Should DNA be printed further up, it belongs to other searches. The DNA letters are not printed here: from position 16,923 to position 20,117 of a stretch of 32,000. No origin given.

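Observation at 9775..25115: Adjacent split (1704 aa + 964 aa) and fused (2426 aa) versions of the same architecture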

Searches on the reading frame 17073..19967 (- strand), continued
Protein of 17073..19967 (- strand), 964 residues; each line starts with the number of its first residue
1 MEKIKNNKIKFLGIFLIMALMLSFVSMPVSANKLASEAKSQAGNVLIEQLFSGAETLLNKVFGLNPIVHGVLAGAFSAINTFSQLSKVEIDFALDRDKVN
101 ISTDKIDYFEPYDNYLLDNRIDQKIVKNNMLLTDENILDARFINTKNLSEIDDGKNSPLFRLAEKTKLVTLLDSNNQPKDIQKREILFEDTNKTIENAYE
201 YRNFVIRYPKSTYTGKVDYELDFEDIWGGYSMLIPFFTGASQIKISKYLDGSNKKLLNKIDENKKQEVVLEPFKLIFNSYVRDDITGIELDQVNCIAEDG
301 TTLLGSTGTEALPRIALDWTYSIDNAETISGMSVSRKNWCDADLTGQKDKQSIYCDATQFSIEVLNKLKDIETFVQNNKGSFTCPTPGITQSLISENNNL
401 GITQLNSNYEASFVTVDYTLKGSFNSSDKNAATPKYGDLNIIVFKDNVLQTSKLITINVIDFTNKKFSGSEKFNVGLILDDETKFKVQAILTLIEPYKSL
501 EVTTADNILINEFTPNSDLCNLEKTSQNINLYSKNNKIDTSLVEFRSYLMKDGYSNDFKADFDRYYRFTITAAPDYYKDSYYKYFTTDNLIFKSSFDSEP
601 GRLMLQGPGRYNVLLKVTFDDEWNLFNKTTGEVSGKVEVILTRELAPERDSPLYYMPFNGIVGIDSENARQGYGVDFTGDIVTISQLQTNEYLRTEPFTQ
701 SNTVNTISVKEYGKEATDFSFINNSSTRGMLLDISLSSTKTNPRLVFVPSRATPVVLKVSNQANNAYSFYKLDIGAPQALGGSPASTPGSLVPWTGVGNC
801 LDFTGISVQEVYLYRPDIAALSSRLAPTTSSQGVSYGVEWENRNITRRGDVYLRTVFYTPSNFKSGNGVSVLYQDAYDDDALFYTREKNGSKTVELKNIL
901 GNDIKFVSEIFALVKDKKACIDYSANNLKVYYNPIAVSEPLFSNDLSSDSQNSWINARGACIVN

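Call 52: fold_search(model_id=the predicted structure, library=pdb)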
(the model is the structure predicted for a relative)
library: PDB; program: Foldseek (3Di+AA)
matches with E <= 10: 1121; with E <= 0.001: 3
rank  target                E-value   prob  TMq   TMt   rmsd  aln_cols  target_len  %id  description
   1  5es4_G                1.0e-05  0.84  0.10  0.11  23.5       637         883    9  RE-REFINEMENT OF INTEGRIN ALPHAXBETA2 ECTODOMAIN IN THE CLOSED/BENT CONFORMATION (released 2016-03-02)
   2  5es4_A                1.6e-04  0.54  0.10  0.09  23.8       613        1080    9  RE-REFINEMENT OF INTEGRIN ALPHAXBETA2 ECTODOMAIN IN THE CLOSED/BENT CONFORMATION (released 2016-03-02)
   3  5es4_C                3.0e-04  0.51  0.10  0.11  23.4       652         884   10  RE-REFINEMENT OF INTEGRIN ALPHAXBETA2 ECTODOMAIN IN THE CLOSED/BENT CONFORMATION (released 2016-03-02)
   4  3prx_B                1.2e-03  0.23  0.08  0.07  30.5       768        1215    8  Structure of Complement C5 in Complex with CVF and SSL7 (released 2011-01-19)
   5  3k6s_E                1.5e-03  0.38  0.11  0.12  22.1       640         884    9  Structure of integrin alphaXbeta2 ectodomain (released 2010-01-12)
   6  3k6s_A                1.8e-03  0.35  0.11  0.10  22.6       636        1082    9  Structure of integrin alphaXbeta2 ectodomain (released 2010-01-12)
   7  9e8a_A                1.8e-03  0.30  0.09  0.10  22.5       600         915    7  Integrin aIIbb3 bent conformation from human platelet membrane crude preparation (released 2025-10-15)
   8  6z2o                  1.9e-03  1.00  0.08  0.19   7.4       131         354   11  Crystal structure of wild type OgpA from Akkermansia muciniphila in P 21 21 21 (released 2020-09-30)
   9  6d7j_D                1.9e-03  1.00  0.08  0.09   5.6       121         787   15  The Crystal Structure of Parabacteroides merdae Beta-Glucuronidase (GUS) with Glycerol in Active-Site (released 2019-05-01)
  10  3k6s_C                2.0e-03  0.35  0.11  0.12  22.8       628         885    9  Structure of integrin alphaXbeta2 ectodomain (released 2010-01-12)
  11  3idu_A                2.5e-03  1.00  0.09  0.53   5.4       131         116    8  Crystal Structure of the CARDB domain of the PF1109 protein in complex with di-metal ions from Pyrococcus furiosus, No (released 2009-08-04)
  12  3k71_C                2.5e-03  0.33  0.11  0.12  21.8       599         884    8  Structure of integrin alphaX beta2 ectodomain (released 2010-01-12)
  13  3wno_A                2.6e-03  0.35  0.09  0.13  28.6       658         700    8  D308A mutant of Bacillus circulans T-3040 cycloisomaltooligosaccharide glucanotransferase complexed with cycloisomalto (released 2014-02-05)
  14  3k71_A                2.8e-03  0.28  0.11  0.12  22.4       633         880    8  Structure of integrin alphaX beta2 ectodomain (released 2010-01-12)
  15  3e0g_A                2.9e-03  0.30  0.08  0.14  27.4       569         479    6  Structure of the Leukemia Inhibitory Factor Receptor (LIF-R) domains D1-D5 (released 2008-09-23)
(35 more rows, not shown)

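Call 73: fold_search(model_id=the predicted structure, library=viral)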
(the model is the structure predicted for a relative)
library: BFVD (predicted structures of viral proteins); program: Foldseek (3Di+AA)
matches with E <= 10: 508; with E <= 0.001: 3
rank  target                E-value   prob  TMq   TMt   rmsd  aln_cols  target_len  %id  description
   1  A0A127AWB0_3          6.6e-04  0.08  0.05  0.04  35.2       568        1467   12  Pectate lyase [Bacillus phage SP-15]
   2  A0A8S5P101            7.0e-04  0.98  0.09  0.20  19.7       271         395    9  Uncharacterized protein [Siphoviridae sp. ctTBR23]
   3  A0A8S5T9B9            8.7e-04  0.25  0.08  0.12  24.4       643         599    8  Tail fiber protein [virus sp. ctllZ17]
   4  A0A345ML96            1.3e-03  0.05  0.03  0.07  44.7       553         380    7  (no name in the UniProt tables at hand)
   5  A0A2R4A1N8            1.4e-03  0.47  0.08  0.11  26.3       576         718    9  (no name in the UniProt tables at hand)
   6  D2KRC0                1.7e-03  0.93  0.07  0.11  21.0       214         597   14  (no name in the UniProt tables at hand)
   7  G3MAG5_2              1.7e-03  0.41  0.08  0.09  20.5       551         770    8  Gp424 [Bacillus phage G]
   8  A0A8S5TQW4            1.9e-03  0.38  0.09  0.14  29.0       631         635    8  Uncharacterized protein [Myoviridae sp. ctY1522]
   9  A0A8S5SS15            2.6e-03  0.41  0.08  0.12  21.6       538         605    8  Baseplate protein [Siphoviridae sp. ct5wd11]
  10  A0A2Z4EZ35            3.4e-03  0.72  0.08  0.19  39.1       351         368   11  (no name in the UniProt tables at hand)
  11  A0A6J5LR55            3.8e-03  0.16  0.08  0.15  26.6       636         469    7  Concanavalin A-like lectin/glucanases superfamily [uncultured Caudovirales phage]
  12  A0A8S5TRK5            4.5e-03  0.14  0.08  0.11  23.6       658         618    5  Uncharacterized protein [Siphoviridae sp. ct1SN28]
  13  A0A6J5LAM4            5.5e-03  0.89  0.07  0.35  16.5       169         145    7  Uncharacterized protein [uncultured Caudovirales phage]
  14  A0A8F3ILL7            5.9e-03  1.00  0.08  0.41   7.1       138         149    9  (no name in the UniProt tables at hand)
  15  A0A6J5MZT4            6.2e-03  1.00  0.09  0.30   8.7       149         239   14  Uncharacterized protein [uncultured Caudovirales phage]
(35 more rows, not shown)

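Call 76: find_related_loci(query=P0102, collection=metagenome_contigs, flank=8000)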
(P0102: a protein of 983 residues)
Query P0102 (983 aa) in metagenome_contigs; peptide patterns used: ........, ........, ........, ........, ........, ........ (x = any residue, [..] = any of these).
53 stretches matched a pattern, but none encodes a relative of the query by tblastn (E <= 1e-3).

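Call 77: find_related_loci(query=P0082, collection=metagenome_contigs, flank=8000)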
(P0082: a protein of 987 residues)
Query P0082 (987 aa) in metagenome_contigs; peptide patterns used: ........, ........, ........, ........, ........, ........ (x = any residue, [..] = any of these).
58 stretches matched a pattern, but none encodes a relative of the query by tblastn (E <= 1e-3).
